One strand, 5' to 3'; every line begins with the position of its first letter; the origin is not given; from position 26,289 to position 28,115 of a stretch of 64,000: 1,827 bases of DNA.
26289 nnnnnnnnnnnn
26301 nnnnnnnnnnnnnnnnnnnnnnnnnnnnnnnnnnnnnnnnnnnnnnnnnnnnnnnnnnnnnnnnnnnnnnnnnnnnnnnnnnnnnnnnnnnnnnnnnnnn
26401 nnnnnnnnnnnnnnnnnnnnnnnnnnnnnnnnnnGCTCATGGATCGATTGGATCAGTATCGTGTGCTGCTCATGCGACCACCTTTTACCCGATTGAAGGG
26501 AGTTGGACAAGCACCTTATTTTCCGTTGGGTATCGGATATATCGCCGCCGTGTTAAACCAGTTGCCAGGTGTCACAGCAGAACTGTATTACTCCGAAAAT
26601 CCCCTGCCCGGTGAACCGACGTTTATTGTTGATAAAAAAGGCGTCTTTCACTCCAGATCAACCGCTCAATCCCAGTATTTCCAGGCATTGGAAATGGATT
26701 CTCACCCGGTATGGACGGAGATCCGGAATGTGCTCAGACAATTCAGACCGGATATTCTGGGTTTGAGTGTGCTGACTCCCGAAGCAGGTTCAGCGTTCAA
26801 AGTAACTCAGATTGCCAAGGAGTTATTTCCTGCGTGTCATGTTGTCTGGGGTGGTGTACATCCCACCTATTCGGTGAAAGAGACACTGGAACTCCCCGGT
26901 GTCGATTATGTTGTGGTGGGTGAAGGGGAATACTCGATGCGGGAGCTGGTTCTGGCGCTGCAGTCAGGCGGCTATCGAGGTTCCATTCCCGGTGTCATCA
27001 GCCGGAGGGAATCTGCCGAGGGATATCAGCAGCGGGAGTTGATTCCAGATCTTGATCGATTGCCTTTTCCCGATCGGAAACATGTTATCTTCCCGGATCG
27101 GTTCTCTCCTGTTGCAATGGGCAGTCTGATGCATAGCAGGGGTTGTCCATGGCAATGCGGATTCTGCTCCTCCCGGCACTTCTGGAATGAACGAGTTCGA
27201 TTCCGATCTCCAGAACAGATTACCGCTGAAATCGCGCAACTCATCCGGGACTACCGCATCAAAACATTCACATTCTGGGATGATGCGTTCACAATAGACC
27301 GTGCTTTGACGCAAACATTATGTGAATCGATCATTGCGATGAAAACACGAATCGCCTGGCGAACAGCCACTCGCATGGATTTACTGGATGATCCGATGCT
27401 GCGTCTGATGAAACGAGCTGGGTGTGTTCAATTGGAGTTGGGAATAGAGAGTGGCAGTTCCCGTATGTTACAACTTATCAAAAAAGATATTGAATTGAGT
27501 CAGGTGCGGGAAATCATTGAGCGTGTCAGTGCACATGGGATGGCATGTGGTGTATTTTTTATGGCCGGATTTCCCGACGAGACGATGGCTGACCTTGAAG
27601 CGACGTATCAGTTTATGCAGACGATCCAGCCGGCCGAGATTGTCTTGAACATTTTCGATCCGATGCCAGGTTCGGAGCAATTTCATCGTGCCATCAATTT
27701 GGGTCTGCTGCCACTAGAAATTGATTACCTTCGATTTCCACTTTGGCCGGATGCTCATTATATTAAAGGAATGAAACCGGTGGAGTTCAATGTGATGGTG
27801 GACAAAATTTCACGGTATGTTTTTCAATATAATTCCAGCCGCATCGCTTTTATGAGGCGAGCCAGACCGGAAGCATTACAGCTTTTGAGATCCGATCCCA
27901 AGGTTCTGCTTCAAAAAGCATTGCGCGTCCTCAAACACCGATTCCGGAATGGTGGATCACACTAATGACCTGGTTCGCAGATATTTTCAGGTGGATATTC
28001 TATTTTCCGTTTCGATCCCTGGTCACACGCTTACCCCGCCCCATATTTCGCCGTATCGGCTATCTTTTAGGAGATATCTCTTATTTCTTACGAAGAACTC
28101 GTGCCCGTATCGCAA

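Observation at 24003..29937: Five-gene radical-SAM cluster (2x B12-rSAM, SPASM/twitch rSAM, acyltransferase, membrane GT2) directly downstream of rpoD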

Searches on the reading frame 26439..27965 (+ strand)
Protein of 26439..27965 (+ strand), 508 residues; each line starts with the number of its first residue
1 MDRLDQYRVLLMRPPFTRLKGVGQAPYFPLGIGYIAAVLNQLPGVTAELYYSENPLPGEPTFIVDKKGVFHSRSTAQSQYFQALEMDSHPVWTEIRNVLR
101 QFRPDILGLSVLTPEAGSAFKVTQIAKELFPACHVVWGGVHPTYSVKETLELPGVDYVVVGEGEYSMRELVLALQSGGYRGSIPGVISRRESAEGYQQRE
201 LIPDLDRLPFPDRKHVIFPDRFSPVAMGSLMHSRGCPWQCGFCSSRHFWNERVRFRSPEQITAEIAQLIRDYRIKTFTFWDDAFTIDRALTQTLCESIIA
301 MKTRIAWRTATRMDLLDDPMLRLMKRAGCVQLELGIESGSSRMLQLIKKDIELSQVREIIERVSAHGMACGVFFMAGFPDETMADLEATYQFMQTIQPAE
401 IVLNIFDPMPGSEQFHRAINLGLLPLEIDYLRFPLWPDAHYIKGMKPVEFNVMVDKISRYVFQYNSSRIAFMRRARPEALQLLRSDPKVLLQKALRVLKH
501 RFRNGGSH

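Call 6: search_protein_families(library=pfam, proteins=[window:26439-27965:+], max_evalue=0.01)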
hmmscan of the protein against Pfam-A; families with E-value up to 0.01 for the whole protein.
window:26439-27965:+ (508 aa): 2 families
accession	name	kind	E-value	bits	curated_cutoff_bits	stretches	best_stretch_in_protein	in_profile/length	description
PF04055.27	Radical_SAM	-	9.8e-23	81.6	29.5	1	232-392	3-165/166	Radical SAM superfamily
PF02310.24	B12-binding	-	1.2e-16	61.1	32.1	1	84-170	34-120/121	B12 binding domain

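Call 7: search_protein_families(library=ncbifam, proteins=[window:26439-27965:+], max_evalue=0.01)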
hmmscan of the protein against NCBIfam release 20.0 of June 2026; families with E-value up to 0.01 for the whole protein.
window:26439-27965:+ (508 aa): 30 families (the best 25 are shown)
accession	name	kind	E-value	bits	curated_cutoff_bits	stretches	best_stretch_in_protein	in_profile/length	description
TIGR02026.1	BchE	equivalog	5e-56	190.6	481.35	1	93-418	53-387/497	magnesium-protoporphyrin IX monomethyl ester anaerobic oxidative cyclase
NF050148.1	rSAM_ApyD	equivalog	2.7e-49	168.1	750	1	97-416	69-391/645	RiPP biosynthesis radical SAM protein ApyD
TIGR04013.1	B12_SAM_MJ_1487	hypoth_equivalog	6.4e-36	124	251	1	91-413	31-352/382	TIGR04013 family B12-binding domain/radical SAM domain-containing protein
NF038361.1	rSAM_Sden_1168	equivalog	5.8e-35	120.9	575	1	117-424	155-479/560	Sden_1168 family B12-binding radical SAM P-methyltransferase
TIGR04072.2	rSAM_ladder_B12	equivalog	2.5e-34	118.7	360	1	93-399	48-352/443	lipid biosynthesis B12-binding/radical SAM protein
TIGR03471.1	HpnJ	equivalog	7.7e-33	114.1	577.6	1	111-425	76-394/472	hopanoid biosynthesis associated radical SAM protein HpnJ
NF033070.1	rSAM_AprD4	equivalog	3.7e-31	108.5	500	1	151-422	122-394/456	AprD4 family radical SAM diol-dehydratase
TIGR04479.1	bcpD_PhpK_rSAM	subfamily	5.1e-30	104.3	600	1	150-399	166-412/504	PhpK family radical SAM P-methyltransferase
TIGR04385.1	B12_rSAM_cofa1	equivalog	1.2e-28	100.6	450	1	84-436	43-411/438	B12 lower ligand biosynthesis radical SAM protein BzaD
TIGR03975.1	rSAM_ocin_1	subfamily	3.2e-27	95.3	281.85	1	93-396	118-430/606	RiPP maturation radical SAM C-methyltransferase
TIGR04014.1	B12_SAM_MJ_0865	equivalog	2.2e-26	92.6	360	1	154-418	89-358/434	methyl-coenzyme M reductase glutamine C-methyltransferase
TIGR04367.1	HpnR_B12_rSAM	equivalog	4.8e-26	91.3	650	1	94-417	51-372/490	hopanoid C-3 methylase HpnR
TIGR04295.1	B12_rSAM_oligo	hypoth_equivalog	1.9e-20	73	400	1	136-404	105-367/422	TIGR04295 family B12-binding domain-containing radical SAM protein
NF033712.0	B12_rSAM_KedN5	subfamily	4.7e-20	71.3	700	1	95-390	54-364/624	KedN5 family methylcobalamin-dependent radical SAM C-methyltransferase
TIGR04190.1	B12_SAM_Ta0216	equivalog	6.9e-18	64.5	500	1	97-396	73-394/554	TIGR04190 family B12-binding domain/radical SAM domain protein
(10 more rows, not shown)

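Call 8: find_encoding_contigs(protein=window:26439-27965:+, flank=10000, max_places=6)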
Protein window:26439-27965:+ (508 aa): no gene with exactly this product is on record in the collection.

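Call 10: find_homologous_proteins(query=window:26439-27965:+, max_evalue=1e-10)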
Query window:26439-27965:+ (508 aa): 466 proteins with E <= 1e-10 among 8000 candidates; the best 120 are listed.
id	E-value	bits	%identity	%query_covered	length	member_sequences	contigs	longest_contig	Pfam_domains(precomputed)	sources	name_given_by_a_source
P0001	0.0e+0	1174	100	100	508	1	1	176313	PF04055.28,PF02310.25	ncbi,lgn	-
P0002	7.6e-225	765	64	99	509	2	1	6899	PF04055.28,PF02310.25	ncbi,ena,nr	ncbi:MAG TPA: radical SAM protein [bacterium]|nr:radical SAM protein [bacterium]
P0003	1.8e-222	758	64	99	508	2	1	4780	PF04055.28,PF02310.25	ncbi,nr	ncbi:B12-binding domain-containing radical SAM protein [bacterium]|nr:B12-binding domain-containing 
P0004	2.4e-217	741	63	99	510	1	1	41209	PF04055.28,PF02310.25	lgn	-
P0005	6.3e-217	739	63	99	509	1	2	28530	PF04055.28,PF02310.25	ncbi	-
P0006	2.2e-216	738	63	96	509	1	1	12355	PF04055.28,PF02310.25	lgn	-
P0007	4.4e-214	730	62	98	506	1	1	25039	PF04055.28,PF02310.25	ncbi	-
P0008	5.0e-214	730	63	99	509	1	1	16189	PF04055.28,PF02310.25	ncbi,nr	ncbi:B12-binding domain-containing radical SAM protein [bacterium]|nr:B12-binding domain-containing 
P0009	6.1e-213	726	62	98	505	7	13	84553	PF04055.28,PF02310.25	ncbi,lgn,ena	-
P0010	1.4e-211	722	61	99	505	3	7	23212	PF04055.28,PF02310.25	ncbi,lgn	ncbi:MAG: radical SAM protein [bacterium]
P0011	2.4e-210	718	60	99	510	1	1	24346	PF04055.28,PF02310.25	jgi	-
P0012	4.0e-208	710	63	96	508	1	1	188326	PF04055.28,PF02310.25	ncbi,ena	-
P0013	1.6e-207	708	62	98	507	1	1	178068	PF04055.28,PF02310.25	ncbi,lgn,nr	ncbi:B12-binding domain-containing radical SAM protein [bacterium]|nr:B12-binding domain-containing 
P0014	3.3e-207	707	59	98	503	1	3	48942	PF04055.28,PF02310.25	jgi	jgi:anaerobic magnesium-protoporphyrin IX monomethyl ester cyclase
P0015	4.6e-206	703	61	98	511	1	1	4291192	PF04055.28,PF02310.25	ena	-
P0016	8.2e-204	696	58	99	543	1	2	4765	PF04055.28,PF02310.25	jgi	-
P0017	4.2e-203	694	57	98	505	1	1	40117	PF04055.28,PF02310.25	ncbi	-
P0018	7.8e-203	693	59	98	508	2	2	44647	PF04055.28,PF02310.25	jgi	jgi:anaerobic magnesium-protoporphyrin IX monomethyl ester cyclase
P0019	4.8e-200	684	58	98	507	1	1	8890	PF04055.28,PF02310.25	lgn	-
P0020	2.2e-193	662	57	98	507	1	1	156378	PF04055.28,PF02310.25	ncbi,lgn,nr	ncbi:radical SAM protein [bacterium]|nr:radical SAM protein [candidate division CSSED10-310 bacteriu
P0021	5.4e-191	654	55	99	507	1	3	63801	PF04055.28,PF02310.25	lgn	-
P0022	3.0e-190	651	57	97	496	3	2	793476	PF04055.28,PF02310.25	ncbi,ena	-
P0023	1.6e-176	606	53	96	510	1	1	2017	PF04055.28,PF02310.25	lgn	-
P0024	5.0e-165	568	52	97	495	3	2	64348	PF04055.28,PF02310.25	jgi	-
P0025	4.7e-163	562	51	97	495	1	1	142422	PF04055.28,PF02310.25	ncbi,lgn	-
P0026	1.1e-155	537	53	94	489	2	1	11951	PF04055.28,PF02310.25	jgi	jgi:radical SAM superfamily enzyme YgiQ (UPF0313 family)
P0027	2.6e-153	529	46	97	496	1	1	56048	PF04055.28,PF02310.25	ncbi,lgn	-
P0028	5.5e-152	525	46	98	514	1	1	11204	PF04055.28,PF02310.25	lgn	-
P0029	7.1e-152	525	48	97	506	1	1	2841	PF04055.28,PF02310.25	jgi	jgi:hypothetical protein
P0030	1.2e-150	521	46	98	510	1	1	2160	PF04055.28,PF02310.25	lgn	-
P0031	5.9e-150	518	48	96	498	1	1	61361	PF04055.28,PF02310.25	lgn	-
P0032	7.2e-150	518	47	98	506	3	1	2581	PF04055.28,PF02310.25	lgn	-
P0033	8.1e-150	518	46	97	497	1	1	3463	PF04055.28,PF02310.25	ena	-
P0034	5.6e-149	515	49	97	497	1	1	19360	PF04055.28,PF02310.25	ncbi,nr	ncbi:radical SAM protein [bacterium]|nr:radical SAM protein [candidate division CSSED10-310 bacteriu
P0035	1.7e-148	514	46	97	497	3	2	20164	PF04055.28,PF02310.25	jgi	-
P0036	4.0e-144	499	45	98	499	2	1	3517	PF04055.28,PF02310.25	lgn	-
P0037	4.1e-144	499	43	97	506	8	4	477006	PF04055.28,PF02310.25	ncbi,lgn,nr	ncbi:MAG: radical SAM protein [Nitrospirae bacterium]|nr:radical SAM protein [Nitrospirota bacterium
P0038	5.9e-144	499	43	98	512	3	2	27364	PF04055.28,PF02310.25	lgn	-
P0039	2.2e-143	497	44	97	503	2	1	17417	PF04055.28,PF02310.25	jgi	jgi:radical SAM superfamily enzyme YgiQ (UPF0313 family)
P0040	4.5e-143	496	43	98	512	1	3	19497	PF04055.28,PF02310.25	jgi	jgi:anaerobic magnesium-protoporphyrin IX monomethyl ester cyclase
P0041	5.5e-143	495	43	98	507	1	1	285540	PF04055.28,PF02310.25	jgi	jgi:radical SAM superfamily enzyme YgiQ (UPF0313 family)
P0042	1.4e-142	494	44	99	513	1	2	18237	PF04055.28,PF02310.25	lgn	-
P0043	1.9e-142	494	45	98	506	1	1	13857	PF04055.28,PF02310.25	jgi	-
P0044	2.0e-142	494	48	90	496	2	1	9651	PF04055.28,PF02310.25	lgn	-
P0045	2.4e-142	493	45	97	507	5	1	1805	PF04055.28,PF02310.25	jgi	jgi:radical SAM superfamily enzyme YgiQ (UPF0313 family)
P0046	3.4e-142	493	44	98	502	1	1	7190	PF04055.28,PF02310.25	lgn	-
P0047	6.1e-142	492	43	98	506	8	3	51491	PF04055.28,PF02310.25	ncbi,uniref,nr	ncbi:B12-binding domain-containing radical SAM protein [Candidatus Magnetominusculus xianensis]|unir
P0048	8.0e-142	492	44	97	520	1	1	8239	PF04055.28,PF02310.25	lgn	-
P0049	2.5e-141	490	44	98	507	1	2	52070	PF04055.28,PF02310.25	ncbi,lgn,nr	ncbi:MAG: B12-binding domain-containing radical SAM protein [Nitrospinae bacterium]|nr:B12-binding d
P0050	4.8e-141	489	43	97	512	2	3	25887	PF04055.28,PF02310.25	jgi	jgi:uncharacterized radical SAM superfamily protein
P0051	4.8e-141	489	42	98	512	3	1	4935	PF04055.28,PF02310.25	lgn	-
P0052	5.3e-141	489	45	96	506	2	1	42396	PF04055.28,PF02310.25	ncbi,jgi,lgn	-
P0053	7.7e-141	488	42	98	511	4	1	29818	PF04055.28,PF02310.25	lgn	-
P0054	3.0e-140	486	45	96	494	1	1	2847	PF04055.28,PF02310.25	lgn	-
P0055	5.3e-140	486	44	98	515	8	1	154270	PF04055.28,PF02310.25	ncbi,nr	ncbi:MAG: B12-binding domain-containing radical SAM protein [Magnetococcales bacterium]|nr:B12-bindi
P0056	5.8e-140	485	44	97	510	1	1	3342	PF04055.28,PF02310.25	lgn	-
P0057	1.0e-139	485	43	97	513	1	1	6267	PF04055.28,PF02310.25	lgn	-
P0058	1.0e-139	485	44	97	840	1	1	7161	PF04055.28,PF03279.19,PF02310.25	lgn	-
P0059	1.0e-139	485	44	97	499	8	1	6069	PF04055.28,PF02310.25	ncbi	-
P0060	1.5e-139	484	44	98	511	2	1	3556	PF04055.28,PF02310.25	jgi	jgi:anaerobic magnesium-protoporphyrin IX monomethyl ester cyclase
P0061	1.7e-139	484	44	98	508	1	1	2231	PF04055.28,PF02310.25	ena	-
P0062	1.9e-139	484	44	97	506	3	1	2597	PF04055.28,PF02310.25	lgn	-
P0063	2.5e-139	483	45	97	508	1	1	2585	PF04055.28,PF02310.25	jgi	-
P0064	3.1e-139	483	43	98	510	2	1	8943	PF04055.28,PF02310.25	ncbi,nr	ncbi:MAG: B12-binding domain-containing radical SAM protein [Nitrospirae bacterium]|nr:B12-binding d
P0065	4.2e-139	483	43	98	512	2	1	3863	PF04055.28,PF02310.25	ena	-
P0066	6.2e-139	482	42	97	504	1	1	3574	PF04055.28,PF02310.25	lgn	-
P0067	8.2e-139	482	44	96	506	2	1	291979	PF04055.28,PF02310.25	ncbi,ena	-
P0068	9.0e-139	482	42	98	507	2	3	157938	PF04055.28,PF02310.25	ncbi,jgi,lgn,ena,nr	ncbi:MAG: hypothetical protein A2Y79_09855 [Deltaproteobacteria bacterium RBG_13_43_22]|nr:MAG: hypo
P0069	2.8e-138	480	44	97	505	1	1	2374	PF04055.28,PF02310.25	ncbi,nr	ncbi:MAG: radical SAM protein, partial [Nitrospirae bacterium]|nr:radical SAM protein [Nitrospirota 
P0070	1.2e-137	478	43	97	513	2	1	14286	PF04055.28,PF02310.25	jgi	-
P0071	1.8e-137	477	42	98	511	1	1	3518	PF04055.28,PF02310.25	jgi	-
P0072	2.4e-137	477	43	98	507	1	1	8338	PF04055.28,PF02310.25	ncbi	-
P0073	4.5e-137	476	43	98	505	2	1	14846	PF04055.28,PF02310.25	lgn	-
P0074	4.9e-137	476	43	98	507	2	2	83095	PF04055.28,PF02310.25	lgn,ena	-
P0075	2.1e-136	474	43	98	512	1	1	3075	PF04055.28,PF02310.25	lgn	-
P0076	2.7e-136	473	43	98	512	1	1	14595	PF04055.28,PF02310.25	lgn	-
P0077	9.0e-136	472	42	98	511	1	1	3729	PF04055.28,PF02310.25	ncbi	-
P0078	1.4e-135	471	43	99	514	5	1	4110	PF04055.28,PF02310.25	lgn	-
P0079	1.8e-135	471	44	98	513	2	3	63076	PF04055.28,PF02310.25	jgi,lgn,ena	jgi:hypothetical protein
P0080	2.6e-135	470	45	97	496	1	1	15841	PF04055.28,PF02310.25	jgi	-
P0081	1.8e-134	467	43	98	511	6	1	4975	PF04055.28,PF02310.25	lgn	-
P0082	1.8e-134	467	42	97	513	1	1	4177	PF04055.28,PF02310.25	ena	-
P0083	8.5e-134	465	41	97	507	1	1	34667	PF04055.28,PF02310.25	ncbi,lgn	-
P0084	5.4e-133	462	42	98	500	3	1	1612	PF04055.28,PF02310.25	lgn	-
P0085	7.8e-133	462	42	97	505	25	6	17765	PF04055.28,PF02310.25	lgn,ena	-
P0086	4.0e-132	460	43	97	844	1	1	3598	PF04055.28,PF03279.19,PF02310.25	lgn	-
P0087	2.4e-131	457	43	98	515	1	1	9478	PF04055.28,PF02310.25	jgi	-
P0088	5.2e-131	456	42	98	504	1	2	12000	PF04055.28,PF02310.25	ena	-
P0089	7.2e-131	455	42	97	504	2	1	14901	PF04055.28,PF02310.25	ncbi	-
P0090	8.0e-131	455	43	95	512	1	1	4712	PF04055.28,PF02310.25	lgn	-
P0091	2.2e-130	454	41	97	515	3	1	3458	PF04055.28,PF13353.12,PF02310.25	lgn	-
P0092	7.0e-130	452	41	97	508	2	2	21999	PF04055.28,PF02310.25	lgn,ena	-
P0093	1.8e-128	448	43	97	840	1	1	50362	PF04055.28,PF03279.19,PF02310.25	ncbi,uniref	ncbi:radical SAM protein [candidate division CSSED10-310 bacterium]|uniref:Radical SAM protein n=1 T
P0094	1.1e-125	438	40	97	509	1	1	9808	PF04055.28,PF02310.25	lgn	-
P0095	2.1e-122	428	41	98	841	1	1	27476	PF04055.28,PF03279.19,PF02310.25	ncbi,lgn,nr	ncbi:radical SAM protein [bacterium]|nr:radical SAM protein [bacterium]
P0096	4.0e-122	427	41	93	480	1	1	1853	PF04055.28,PF02310.25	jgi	jgi:radical SAM superfamily enzyme YgiQ (UPF0313 family)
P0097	8.7e-121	422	42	96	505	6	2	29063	PF04055.28,PF02310.25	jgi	jgi:radical SAM superfamily enzyme YgiQ (UPF0313 family)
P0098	4.2e-120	420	40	97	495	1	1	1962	PF04055.28,PF02310.25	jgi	jgi:radical SAM superfamily enzyme YgiQ (UPF0313 family)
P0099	5.2e-119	416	41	96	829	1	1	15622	PF04055.28,PF03279.19,PF02310.25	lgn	-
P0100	6.8e-119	416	64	55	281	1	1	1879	PF04055.28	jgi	jgi:anaerobic magnesium-protoporphyrin IX monomethyl ester cyclase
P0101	3.1e-118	414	41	96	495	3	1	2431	PF04055.28,PF02310.25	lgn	-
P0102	9.8e-118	412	41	97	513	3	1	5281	PF04055.28,PF02310.25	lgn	-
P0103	8.2e-114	399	42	88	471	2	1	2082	PF04055.28,PF02310.25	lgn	-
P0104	2.0e-111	391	45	80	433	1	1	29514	PF04055.28,PF02310.25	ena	-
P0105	2.1e-110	388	38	97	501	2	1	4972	PF04055.28,PF02310.25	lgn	-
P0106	4.2e-105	370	38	97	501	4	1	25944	PF04055.28,PF02310.25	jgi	-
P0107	3.7e-104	367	38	97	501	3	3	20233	PF04055.28,PF02310.25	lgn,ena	-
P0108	2.7e-103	364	38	98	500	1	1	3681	PF04055.28,PF02310.25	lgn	-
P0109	1.8e-99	352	37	97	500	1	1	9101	PF04055.28,PF02310.25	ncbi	-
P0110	8.7e-99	350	36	97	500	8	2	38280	PF04055.28,PF02310.25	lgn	-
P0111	3.0e-97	345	38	95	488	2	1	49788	PF04055.28,PF02310.25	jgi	jgi:radical SAM superfamily enzyme YgiQ (UPF0313 family)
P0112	3.3e-94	335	37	92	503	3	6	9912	PF04055.28,PF02310.25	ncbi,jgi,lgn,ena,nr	ncbi:MAG TPA: radical SAM protein [Candidatus Hodarchaeales archaeon]|nr:radical SAM protein [Candid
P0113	7.0e-92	327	36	93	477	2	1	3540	PF04055.28,PF02310.25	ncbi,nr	ncbi:MAG TPA: radical SAM protein, partial [bacterium]|nr:radical SAM protein [bacterium]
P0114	1.4e-91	326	35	98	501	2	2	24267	PF04055.28,PF02310.25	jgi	-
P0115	3.0e-90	321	37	85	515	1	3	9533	PF04055.28,PF02310.25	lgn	-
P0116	7.2e-90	320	38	87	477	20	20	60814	PF04055.28,PF02310.25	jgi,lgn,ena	-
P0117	2.6e-88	315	37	83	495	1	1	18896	PF04055.28,PF02310.25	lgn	-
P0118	3.8e-79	285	35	90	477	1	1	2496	PF04055.28,PF02310.25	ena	-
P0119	6.9e-78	281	46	54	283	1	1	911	PF04055.28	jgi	jgi:radical SAM superfamily enzyme YgiQ (UPF0313 family)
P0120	9.9e-77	277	33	97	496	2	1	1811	PF04055.28,PF02310.25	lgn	-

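Call 12: find_encoding_contigs(protein=P0047, flank=10000, max_places=3)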
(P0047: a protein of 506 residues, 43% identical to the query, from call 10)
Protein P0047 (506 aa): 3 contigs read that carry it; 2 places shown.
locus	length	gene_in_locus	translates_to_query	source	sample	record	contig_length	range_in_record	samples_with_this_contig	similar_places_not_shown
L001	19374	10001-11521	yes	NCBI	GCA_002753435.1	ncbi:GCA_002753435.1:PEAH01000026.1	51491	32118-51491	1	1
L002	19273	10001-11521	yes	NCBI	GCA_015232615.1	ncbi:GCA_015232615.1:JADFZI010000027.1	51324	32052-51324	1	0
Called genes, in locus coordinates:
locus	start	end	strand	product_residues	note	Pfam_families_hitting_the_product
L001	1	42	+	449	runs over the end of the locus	PF11638:DnaA_N, PF01695:IstB_IS21, PF00308:Bac_DnaA, PF00004:AAA (weak), PF22688:Hda_lid (faint), PF08299:Bac_DnaA_C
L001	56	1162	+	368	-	PF00712:DNA_pol3_beta, PF02767:DNA_pol3_beta_2, PF02768:DNA_pol3_beta_3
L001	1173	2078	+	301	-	PF00512:HisKA, PF13581:HATPase_c_2 (weak), PF02518:HATPase_c, PF14501:HATPase_c_5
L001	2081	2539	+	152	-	PF03975:CheD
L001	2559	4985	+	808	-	PF02518:HATPase_c, PF00204:DNA_gyraseB, PF01751:Toprim, PF21249:GyrB_hook (weak), PF00986:DNA_gyraseB_C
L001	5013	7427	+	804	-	PF00521:DNA_topoisoIV, PF03989:DNA_gyraseA_C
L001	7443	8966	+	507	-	PF01943:Polysacc_synt, PF13440:Polysacc_synt_3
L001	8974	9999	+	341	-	PF03279:Lip_A_acyltrans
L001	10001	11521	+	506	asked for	PF02310:B12-binding, PF04055:Radical_SAM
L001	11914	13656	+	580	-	PF02776:TPP_enzyme_N, PF00205:TPP_enzyme_M, PF02775:TPP_enzyme_C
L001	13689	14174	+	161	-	PF01842:ACT, PF22629:ACT_AHAS_ss, PF13710:ACT_5, PF10369:ALS_ss_C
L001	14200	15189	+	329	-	PF01073:3Beta_HSD, PF01370:Epimerase, PF02719:Polysacc_synt_2, PF04321:RmlD_sub_bind, PF05368:NmrA, PF07993:NAD_binding_4, PF16363:GDP_Man_Dehyd, PF13460:NAD_binding_10, +1 more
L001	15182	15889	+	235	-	PF00483:NTP_transferase, PF12804:NTP_transf_3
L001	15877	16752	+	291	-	PF01073:3Beta_HSD, PF01370:Epimerase, PF04321:RmlD_sub_bind, PF02719:Polysacc_synt_2, PF16363:GDP_Man_Dehyd, PF07993:NAD_binding_4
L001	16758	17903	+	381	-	PF13439:Glyco_transf_4, PF13579:Glyco_trans_4_4, PF00534:Glycos_transf_1, PF13692:Glyco_trans_1_4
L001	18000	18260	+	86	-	-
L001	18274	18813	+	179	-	-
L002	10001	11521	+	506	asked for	PF02310:B12-binding, PF04055:Radical_SAM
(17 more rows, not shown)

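Call 13: find_encoding_contigs(protein=P0093, flank=10000, max_places=3)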
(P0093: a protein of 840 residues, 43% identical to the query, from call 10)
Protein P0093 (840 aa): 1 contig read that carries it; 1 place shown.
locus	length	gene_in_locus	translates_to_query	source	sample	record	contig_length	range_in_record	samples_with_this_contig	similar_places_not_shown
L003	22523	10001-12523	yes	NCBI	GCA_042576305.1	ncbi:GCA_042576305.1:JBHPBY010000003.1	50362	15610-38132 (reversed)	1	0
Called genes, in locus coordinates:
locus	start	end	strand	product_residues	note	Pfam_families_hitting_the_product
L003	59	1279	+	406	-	PF13174:TPR_6 (faint), PF13181:TPR_8 (faint), PF07719:TPR_2 (faint), PF06552:TOM20_plant (faint), PF00515:TPR_1 (faint), PF13414:TPR_11 (faint), PF13428:TPR_14 (faint), PF21033:RMD1-3, +2 more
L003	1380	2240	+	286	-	PF12706:Lactamase_B_2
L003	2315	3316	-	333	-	-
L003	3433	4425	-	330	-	PF02541:Ppx-GppA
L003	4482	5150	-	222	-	PF13620:CarboxypepD_reg (weak)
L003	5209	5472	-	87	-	PF00550:PP-binding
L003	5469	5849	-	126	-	PF13428:TPR_14 (faint), PF14559:TPR_19 (weak), PF13431:TPR_17 (weak), PF07719:TPR_2 (weak)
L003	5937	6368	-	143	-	PF02472:ExbD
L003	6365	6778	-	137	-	PF02472:ExbD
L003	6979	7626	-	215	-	PF01618:MotA_ExbB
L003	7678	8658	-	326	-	PF00005:ABC_tran, PF08352:oligo_HPY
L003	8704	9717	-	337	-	PF00005:ABC_tran, PF02463:SMC_N (faint), PF13304:AAA_21 (weak), PF08352:oligo_HPY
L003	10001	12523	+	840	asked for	PF02310:B12-binding, PF04055:Radical_SAM, PF03279:Lip_A_acyltrans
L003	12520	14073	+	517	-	PF02310:B12-binding, PF04055:Radical_SAM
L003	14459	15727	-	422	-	PF02638:GHL10, PF14883:GHL13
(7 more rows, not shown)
